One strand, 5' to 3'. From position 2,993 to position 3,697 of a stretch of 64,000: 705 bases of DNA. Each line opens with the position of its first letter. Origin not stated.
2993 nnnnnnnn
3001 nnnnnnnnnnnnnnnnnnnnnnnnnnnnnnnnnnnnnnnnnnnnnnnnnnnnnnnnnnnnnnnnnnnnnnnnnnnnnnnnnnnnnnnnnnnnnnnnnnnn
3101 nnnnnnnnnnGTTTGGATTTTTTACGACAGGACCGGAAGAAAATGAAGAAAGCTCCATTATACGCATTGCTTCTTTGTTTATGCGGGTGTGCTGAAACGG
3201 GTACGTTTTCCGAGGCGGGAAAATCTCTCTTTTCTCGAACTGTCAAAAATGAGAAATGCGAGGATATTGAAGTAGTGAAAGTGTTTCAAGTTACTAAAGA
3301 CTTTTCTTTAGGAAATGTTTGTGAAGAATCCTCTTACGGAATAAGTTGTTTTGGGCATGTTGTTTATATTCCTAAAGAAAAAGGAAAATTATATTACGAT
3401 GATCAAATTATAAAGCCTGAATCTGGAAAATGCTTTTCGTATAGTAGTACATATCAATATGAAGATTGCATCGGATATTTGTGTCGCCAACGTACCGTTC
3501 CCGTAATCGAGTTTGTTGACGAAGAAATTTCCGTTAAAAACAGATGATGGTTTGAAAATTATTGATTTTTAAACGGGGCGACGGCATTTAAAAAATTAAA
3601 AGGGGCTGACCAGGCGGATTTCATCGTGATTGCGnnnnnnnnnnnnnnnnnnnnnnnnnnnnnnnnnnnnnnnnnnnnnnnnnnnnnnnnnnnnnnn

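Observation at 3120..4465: Low-GC 1.3-kb islet between nth and trpS: Cys-rich lipoprotein plus membrane-anchored NERD nuclease with topoisomerase zinc ribbon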

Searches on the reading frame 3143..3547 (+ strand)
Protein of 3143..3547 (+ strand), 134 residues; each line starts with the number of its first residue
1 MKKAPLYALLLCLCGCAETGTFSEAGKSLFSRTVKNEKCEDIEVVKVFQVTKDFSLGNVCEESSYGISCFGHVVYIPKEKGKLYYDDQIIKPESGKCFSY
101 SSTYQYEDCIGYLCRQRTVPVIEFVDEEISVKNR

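Call 3: search_protein_families(library=pfam, proteins=[window:3143-3547:+], max_evalue=0.1)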
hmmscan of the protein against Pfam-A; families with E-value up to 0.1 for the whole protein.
window:3143-3547:+ (134 aa): 0 families

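Call 4: search_protein_families(library=padloc, proteins=[window:3143-3547:+], max_evalue=1)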
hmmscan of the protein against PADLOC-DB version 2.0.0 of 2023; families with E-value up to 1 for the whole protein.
window:3143-3547:+ (134 aa): 0 families

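Call 12: find_homologous_proteins(query=window:3143-3547:+, max_evalue=0.01)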
Query window:3143-3547:+ (134 aa): 7 proteins with E <= 0.01 among 13 candidates.
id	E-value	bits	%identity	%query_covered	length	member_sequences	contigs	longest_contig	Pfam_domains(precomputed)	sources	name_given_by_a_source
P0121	5.4e-84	297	99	100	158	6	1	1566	-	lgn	-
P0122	4.2e-28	116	48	87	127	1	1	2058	-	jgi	jgi:hypothetical protein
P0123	6.7e-27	112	56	72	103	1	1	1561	-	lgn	-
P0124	2.3e-24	104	47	93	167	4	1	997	-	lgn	-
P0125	3.3e-23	100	52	72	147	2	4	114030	-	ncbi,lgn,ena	-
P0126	2.1e-21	94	42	87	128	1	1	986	-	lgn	-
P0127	8.6e-16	76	43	97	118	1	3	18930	-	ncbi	-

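Call 13: find_encoding_contigs(protein=P0125, flank=6000, max_places=3)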
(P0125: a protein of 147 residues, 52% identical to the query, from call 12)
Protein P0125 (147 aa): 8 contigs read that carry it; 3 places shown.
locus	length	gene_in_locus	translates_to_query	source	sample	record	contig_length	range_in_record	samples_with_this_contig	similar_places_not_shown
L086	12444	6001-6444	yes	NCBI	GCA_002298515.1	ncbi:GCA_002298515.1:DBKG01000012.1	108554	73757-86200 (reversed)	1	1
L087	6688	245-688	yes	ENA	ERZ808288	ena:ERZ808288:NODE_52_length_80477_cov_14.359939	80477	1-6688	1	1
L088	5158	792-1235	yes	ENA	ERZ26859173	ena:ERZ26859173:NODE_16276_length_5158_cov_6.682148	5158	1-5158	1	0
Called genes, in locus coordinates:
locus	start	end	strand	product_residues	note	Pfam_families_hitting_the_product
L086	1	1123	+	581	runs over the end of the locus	PF09972:DUF2207, PF20990:DUF2207_C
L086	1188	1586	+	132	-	PF03724:META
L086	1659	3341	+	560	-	PF00005:ABC_tran, PF00931:NB-ARC (faint), PF02463:SMC_N (faint), PF13401:AAA_22 (faint), PF13555:AAA_29 (faint), PF13304:AAA_21 (faint), PF12848:ABC_tran_Xtn, PF00005:ABC_tran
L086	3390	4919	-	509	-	PF01384:PHO4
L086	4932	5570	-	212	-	PF01865:PhoU_div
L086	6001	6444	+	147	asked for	-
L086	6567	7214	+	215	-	PF08378:NERD, PF01396:Zn_ribbon_Top1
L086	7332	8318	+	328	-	-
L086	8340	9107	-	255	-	PF00528:BPD_transp_1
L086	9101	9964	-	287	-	PF00528:BPD_transp_1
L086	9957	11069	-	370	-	PF00005:ABC_tran, PF13304:AAA_21 (faint), PF08402:TOBE_2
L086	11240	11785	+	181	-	PF04970:LRAT (faint)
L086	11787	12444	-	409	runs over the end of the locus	-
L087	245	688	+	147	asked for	-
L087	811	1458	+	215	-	PF08378:NERD, PF01396:Zn_ribbon_Top1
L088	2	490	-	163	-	?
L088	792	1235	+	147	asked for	-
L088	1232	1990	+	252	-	PF08378:NERD, PF01396:Zn_ribbon_Top1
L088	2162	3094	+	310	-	-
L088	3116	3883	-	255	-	PF00528:BPD_transp_1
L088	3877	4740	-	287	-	PF00528:BPD_transp_1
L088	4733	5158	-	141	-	?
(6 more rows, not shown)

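Call 14: find_encoding_contigs(protein=P0127, flank=6000, max_places=3)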
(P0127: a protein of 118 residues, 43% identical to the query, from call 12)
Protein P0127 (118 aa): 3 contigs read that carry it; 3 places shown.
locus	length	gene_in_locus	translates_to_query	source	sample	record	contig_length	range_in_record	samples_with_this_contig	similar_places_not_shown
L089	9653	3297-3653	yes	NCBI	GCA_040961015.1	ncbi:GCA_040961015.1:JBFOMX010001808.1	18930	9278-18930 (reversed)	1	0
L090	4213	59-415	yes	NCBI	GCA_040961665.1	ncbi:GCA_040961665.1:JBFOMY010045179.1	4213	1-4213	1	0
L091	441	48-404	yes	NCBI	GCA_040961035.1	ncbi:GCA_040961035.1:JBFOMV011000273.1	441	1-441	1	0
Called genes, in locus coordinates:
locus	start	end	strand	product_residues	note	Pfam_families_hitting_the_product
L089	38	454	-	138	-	-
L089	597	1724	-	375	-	PF13495:Phage_int_SAM_4, PF00589:Phage_integrase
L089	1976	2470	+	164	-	-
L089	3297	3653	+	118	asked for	-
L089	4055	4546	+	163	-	-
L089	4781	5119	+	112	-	PF05973:Gp49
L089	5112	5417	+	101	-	PF13744:HTH_37, PF13560:HTH_31 (weak), PF12844:HTH_19 (weak), PF13443:HTH_26 (weak), PF01381:HTH_3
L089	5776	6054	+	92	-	-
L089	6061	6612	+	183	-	PF05534:HicB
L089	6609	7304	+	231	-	-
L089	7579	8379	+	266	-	PF14081:DUF4262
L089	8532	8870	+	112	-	PF06296:RelE (weak)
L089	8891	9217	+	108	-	PF12844:HTH_19 (faint), PF15731:MqsA_antitoxin (weak), PF01381:HTH_3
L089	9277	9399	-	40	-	-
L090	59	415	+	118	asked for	-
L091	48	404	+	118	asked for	-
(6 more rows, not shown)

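Call 28: predict_structure(alignment_id=A1)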
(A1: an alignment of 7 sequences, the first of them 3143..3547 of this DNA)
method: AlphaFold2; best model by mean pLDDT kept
length: 134 residues; sequences in the alignment: 7
mean_pLDDT: 76.4   pTM: 0.60
mean pLDDT of the five models: 76.4, 74.6, 73.7, 73.4, 70.4
residues with pLDDT >= 90: 63; 70-90: 29; 50-70: 10; < 50: 32
segments of 3 or more residues with pLDDT < 50: 1-4, 9-32, 132-134
pLDDT, mean of each block of 10 residues (from residue 1): 47 42 36 67 93 92 91 90 93 91 90 92 81 46
secondary structure, 60 per line:
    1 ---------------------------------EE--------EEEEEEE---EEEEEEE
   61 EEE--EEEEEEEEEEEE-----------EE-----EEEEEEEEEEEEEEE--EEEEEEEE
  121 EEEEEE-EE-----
elements in order: E44-50 E54-63 E66-77 E96-110 E113-126

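Call 34: search_protein_representatives(alignment_id=A1)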
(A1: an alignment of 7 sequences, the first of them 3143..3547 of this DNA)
Query: 7 sequences, 129 profile positions. Proteins with E-value up to 0.001 (for the whole library): 722; up to 1e-10: 209; up to 1e-30: 17. The best 150 are listed.
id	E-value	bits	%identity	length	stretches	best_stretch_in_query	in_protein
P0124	6.5e-54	197.3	-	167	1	3-129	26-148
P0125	5.3e-52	191.1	-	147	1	1-128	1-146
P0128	3.7e-46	172.2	-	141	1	1-129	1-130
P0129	4.1e-46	172.1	-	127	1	1-117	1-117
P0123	3.6e-45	169.0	-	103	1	32-129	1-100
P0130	2.7e-44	166.2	-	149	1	1-129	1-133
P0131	8.8e-40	151.6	-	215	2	26-129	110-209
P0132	3.5e-38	146.5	-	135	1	1-128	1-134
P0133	4.3e-38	146.2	-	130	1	1-123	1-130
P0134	4.5e-38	146.1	-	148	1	4-129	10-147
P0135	8.0e-35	135.6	-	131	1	1-127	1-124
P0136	3.3e-34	133.6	-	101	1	30-128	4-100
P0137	1.2e-33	131.8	-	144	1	1-129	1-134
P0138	1.1e-32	128.7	-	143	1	26-123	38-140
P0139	2.5e-32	127.5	-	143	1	1-129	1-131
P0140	1.3e-31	125.2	-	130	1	1-126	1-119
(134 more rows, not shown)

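Call 37: search_protein_families(library=pfam, alignment_id=A4, max_evalue=0.1)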
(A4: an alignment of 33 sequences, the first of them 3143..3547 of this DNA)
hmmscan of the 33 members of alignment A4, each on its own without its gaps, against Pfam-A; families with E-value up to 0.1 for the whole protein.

A. member 1, window:3143-3547:+ (134 aa): 0 families

B. families by the number of members that match (of 33 scanned): 20 families
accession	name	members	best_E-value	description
PF08139.17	LPAM_1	2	0.028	Prokaryotic membrane lipoprotein lipid attachment site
PF04355.18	BamE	1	0.0021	Outer membrane protein assembly factor BamE domain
PF25768.1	TPR_IFT121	1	0.0049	IFT121-like, TPR repeats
PF14851.11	FAM176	1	0.006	FAM176 family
PF06004.18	DUF903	1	0.0063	Bacterial protein of unknown function (DUF903)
PF12307.13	DUF3631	1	0.0064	Protein of unknown function (DUF3631)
PF07887.16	Calmodulin_bind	1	0.0082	Calmodulin binding protein-like N-terminal domain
PF20130.4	DUF6520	1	0.0092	Family of unknown function (DUF6520)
PF13627.12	LptM_cons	1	0.027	LPS-assembly lipoprotein LptM, conserved region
PF10843.13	RGI1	1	0.028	Respiratory growth induced protein 1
PF09553.16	RE_Eco47II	1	0.039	Eco47II restriction endonuclease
PF08535.16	KorB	1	0.041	KorB domain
PF16339.10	DUF4969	1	0.046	Domain of unknown function (DUF4969)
PF25162.1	DUF7827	1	0.069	Domain of unknown function (DUF7827)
PF15863.10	EELM2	1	0.073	Extended EGL-27 and MTA1 homology domain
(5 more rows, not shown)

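Call 38: search_protein_families(library=phrogs, alignment_id=A4, max_evalue=0.01)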
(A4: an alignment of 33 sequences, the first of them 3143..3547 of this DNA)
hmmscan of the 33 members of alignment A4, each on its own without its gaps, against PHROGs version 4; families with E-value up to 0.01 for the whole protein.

A. member 1, window:3143-3547:+ (134 aa): 0 families

B. families by the number of members that match (of 33 scanned): 6 families
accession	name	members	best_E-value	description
phrog_3135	-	1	0.00028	-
phrog_1119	-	1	0.0037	Cor superinfection exclusion protein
phrog_18690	-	1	0.004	-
phrog_5885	-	1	0.0054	-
phrog_6073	-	1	0.0056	Rz-like spanin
phrog_173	-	1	0.0071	nucleoside triphosphate pyrophosphohydrolase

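Call 41: find_related_loci(query=A1, collection=metagenome_contigs, flank=4000)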
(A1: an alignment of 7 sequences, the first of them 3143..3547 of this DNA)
Query A1 (134 aa) in metagenome_contigs; peptide patterns used: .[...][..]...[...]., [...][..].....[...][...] (x = any residue, [..] = any of these).
600 stretches matched a pattern (row limit reached: there are more); 23 encode a relative of the query (tblastn E <= 1e-3); 23 distinct loci.
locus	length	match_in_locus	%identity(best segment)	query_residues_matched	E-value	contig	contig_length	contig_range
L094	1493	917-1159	37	46-127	1e-10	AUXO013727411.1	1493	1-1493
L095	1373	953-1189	41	43-126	5e-10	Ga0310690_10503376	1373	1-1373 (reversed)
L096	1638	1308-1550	40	41-126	2e-9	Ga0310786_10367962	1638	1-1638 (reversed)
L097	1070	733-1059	27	9-122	3e-6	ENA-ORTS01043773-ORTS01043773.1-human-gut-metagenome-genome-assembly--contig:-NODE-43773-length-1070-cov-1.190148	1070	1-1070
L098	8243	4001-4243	43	46-127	3e-6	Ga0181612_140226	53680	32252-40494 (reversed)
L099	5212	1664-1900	36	46-127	3e-6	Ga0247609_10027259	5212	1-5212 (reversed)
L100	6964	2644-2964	31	9-122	6e-6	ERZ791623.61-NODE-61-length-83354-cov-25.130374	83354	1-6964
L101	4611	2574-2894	31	9-122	6e-6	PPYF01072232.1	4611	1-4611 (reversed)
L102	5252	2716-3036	31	9-122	6e-6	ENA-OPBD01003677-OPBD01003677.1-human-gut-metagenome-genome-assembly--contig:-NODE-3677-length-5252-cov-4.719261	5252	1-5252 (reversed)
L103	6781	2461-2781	31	9-122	6e-6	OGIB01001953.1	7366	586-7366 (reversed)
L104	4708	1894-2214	31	9-122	6e-6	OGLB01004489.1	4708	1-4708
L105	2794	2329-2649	31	9-122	5e-6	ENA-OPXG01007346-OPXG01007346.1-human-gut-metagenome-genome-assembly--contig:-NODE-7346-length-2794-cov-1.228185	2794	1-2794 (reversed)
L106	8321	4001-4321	31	9-122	6e-6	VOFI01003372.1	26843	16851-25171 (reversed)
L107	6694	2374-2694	31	9-122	6e-6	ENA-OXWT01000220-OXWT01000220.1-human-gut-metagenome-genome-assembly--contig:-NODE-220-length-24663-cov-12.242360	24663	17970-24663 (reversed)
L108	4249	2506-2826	31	9-122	6e-6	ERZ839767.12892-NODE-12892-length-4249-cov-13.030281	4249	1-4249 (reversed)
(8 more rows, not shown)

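Call 42: find_related_loci(query=A1, collection=viral_contigs, flank=4000)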
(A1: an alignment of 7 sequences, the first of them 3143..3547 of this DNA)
Query A1 (134 aa) in viral_contigs; peptide patterns used: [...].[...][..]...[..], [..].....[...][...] (x = any residue, [..] = any of these).
126 stretches matched a pattern; 2 encode a relative of the query (tblastn E <= 1e-3); 2 distinct loci.
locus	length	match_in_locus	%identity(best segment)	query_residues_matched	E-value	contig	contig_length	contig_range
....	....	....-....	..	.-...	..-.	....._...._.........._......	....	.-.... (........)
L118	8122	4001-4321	31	9-122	6e-7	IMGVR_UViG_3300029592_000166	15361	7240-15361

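Call 64: search_protein_families(library=ncbifam, proteins=[window:3143-3547:+], max_evalue=0.01)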
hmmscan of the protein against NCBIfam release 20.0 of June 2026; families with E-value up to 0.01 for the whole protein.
window:3143-3547:+ (134 aa): 0 families

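Call 68: fold_search(model_id=the predicted structure, library=viral)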
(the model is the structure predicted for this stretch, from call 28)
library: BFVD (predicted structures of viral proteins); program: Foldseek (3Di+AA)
matches with E <= 10: 551; with E <= 0.001: 0
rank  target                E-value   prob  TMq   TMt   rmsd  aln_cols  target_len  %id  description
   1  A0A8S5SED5            1.8e-02  0.99  0.36  0.18   4.9        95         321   17  CcmE [Myoviridae sp. ct8mY9]
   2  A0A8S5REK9            2.3e-02  0.99  0.37  0.35   4.7       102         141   11  Single-strand binding protein strand beta-sheet extended loops.85A [virus sp. ctqEG8]
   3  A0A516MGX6            2.9e-02  0.96  0.28  0.36   9.3       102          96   12  (no name in the UniProt tables at hand)
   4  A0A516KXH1            5.0e-02  0.99  0.34  0.52   6.3        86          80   10  (no name in the UniProt tables at hand)
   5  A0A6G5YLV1            1.1e-01  0.35  0.24  0.08  17.6       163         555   12  (no name in the UniProt tables at hand)
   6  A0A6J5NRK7            1.2e-01  0.44  0.28  0.25  13.1       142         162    7  Uncharacterized protein [uncultured Caudovirales phage]
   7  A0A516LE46            1.5e-01  0.75  0.30  0.35   7.7       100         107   14  (no name in the UniProt tables at hand)
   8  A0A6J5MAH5            1.8e-01  0.60  0.28  0.26  11.5       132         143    6  Single-stranded DNA-binding protein [uncultured Caudovirales phage]
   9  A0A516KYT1            2.2e-01  0.51  0.27  0.30   9.0       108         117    7  (no name in the UniProt tables at hand)
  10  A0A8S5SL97            2.8e-01  0.41  0.28  0.27  10.0       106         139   10  Single-stranded DNA-binding protein [Podoviridae sp. ctHMt20]
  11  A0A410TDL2            2.9e-01  0.14  0.20  0.11  17.6       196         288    9  (no name in the UniProt tables at hand)
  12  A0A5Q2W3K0            2.9e-01  0.10  0.15  0.10  14.7       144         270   16  (no name in the UniProt tables at hand)
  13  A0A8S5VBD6            3.1e-01  0.96  0.31  0.36   4.5        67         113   12  Uncharacterized protein [Myoviridae sp. ctbEa13]
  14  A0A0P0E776            3.3e-01  0.12  0.15  0.17  18.1       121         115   12  Neuraminidase (Fragment) [Influenza A virus (A/sacred ibis/South Africa/IZN/2012(H7N1))]
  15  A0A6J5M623            3.7e-01  0.54  0.31  0.34  11.0       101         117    9  Uncharacterized protein [uncultured Caudovirales phage]
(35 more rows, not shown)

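Call 74: find_encoding_contigs(protein=P0140, flank=4000, max_places=3)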
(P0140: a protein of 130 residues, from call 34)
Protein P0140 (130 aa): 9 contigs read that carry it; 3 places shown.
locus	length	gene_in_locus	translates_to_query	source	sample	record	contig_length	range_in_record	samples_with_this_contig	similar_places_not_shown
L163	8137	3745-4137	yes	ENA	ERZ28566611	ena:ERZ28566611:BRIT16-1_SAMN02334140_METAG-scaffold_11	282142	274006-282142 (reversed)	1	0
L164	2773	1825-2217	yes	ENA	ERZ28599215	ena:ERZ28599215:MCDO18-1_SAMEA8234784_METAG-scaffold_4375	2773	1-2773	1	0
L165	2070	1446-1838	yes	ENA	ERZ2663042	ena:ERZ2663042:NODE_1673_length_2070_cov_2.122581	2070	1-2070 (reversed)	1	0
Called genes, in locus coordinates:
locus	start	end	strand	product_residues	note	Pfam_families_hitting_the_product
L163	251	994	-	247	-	PF01027:Bax1-I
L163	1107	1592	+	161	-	PF01451:LMWPc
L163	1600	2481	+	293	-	PF03881:Fructosamin_kin, PF01636:APH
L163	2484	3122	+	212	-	PF00730:HhH-GPD, PF00633:HHH (weak), PF10576:EndIII_4Fe-2S (weak)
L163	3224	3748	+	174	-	-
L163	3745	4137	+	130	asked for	-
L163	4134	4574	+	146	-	PF01966:HD (weak)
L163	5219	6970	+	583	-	PF03235:GmrSD_N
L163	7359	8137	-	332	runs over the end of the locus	PF00579:tRNA-synt_1b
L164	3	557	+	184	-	?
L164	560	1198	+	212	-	PF00730:HhH-GPD, PF00633:HHH (weak), PF10576:EndIII_4Fe-2S (weak)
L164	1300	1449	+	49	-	-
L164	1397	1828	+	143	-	-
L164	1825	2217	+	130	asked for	-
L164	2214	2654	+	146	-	PF01966:HD (weak)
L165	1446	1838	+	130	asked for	-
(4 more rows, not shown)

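Call 81: search_protein_families(library=pfam, proteins=[L163:3224-3748:+, L163:4134-4574:+, L163:5219-6970:+], max_evalue=0.05)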
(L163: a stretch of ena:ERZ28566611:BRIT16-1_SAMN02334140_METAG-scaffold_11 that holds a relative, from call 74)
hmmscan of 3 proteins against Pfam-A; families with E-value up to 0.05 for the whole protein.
L163:3224-3748:+ (174 aa): 5 families
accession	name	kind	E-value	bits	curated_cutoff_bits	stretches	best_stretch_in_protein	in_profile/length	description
PF13671.12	AAA_33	-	7.6e-05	23.5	27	1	7-126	5-131/143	AAA domain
PF01712.25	dNK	-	0.00077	19.7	27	1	4-45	1-42/203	Deoxynucleoside kinase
PF13238.12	AAA_18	-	0.00091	20.1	29.4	1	4-106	1-101/128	AAA domain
PF01202.28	SKI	-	0.0036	17.9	22.1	0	12-42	3-32/159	Shikimate kinase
PF06414.18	Zeta_toxin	-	0.024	14.5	22.3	1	4-36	19-54/199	Zeta toxin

L163:4134-4574:+ (146 aa): 2 families
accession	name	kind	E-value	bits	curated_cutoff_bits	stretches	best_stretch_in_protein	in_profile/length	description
PF01966.28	HD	-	2.7e-07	31.3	22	1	6-76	1-79/116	HD domain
PF08668.18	HDOD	-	0.00047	20.1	22.9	1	6-46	95-132/196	HDOD domain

L163:5219-6970:+ (583 aa): 1 family
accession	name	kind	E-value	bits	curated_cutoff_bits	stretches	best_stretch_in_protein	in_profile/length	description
PF03235.19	GmrSD_N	-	9.4e-32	111.2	33.2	1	4-260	1-198/199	GmrSD restriction endonuclease, N-terminal domain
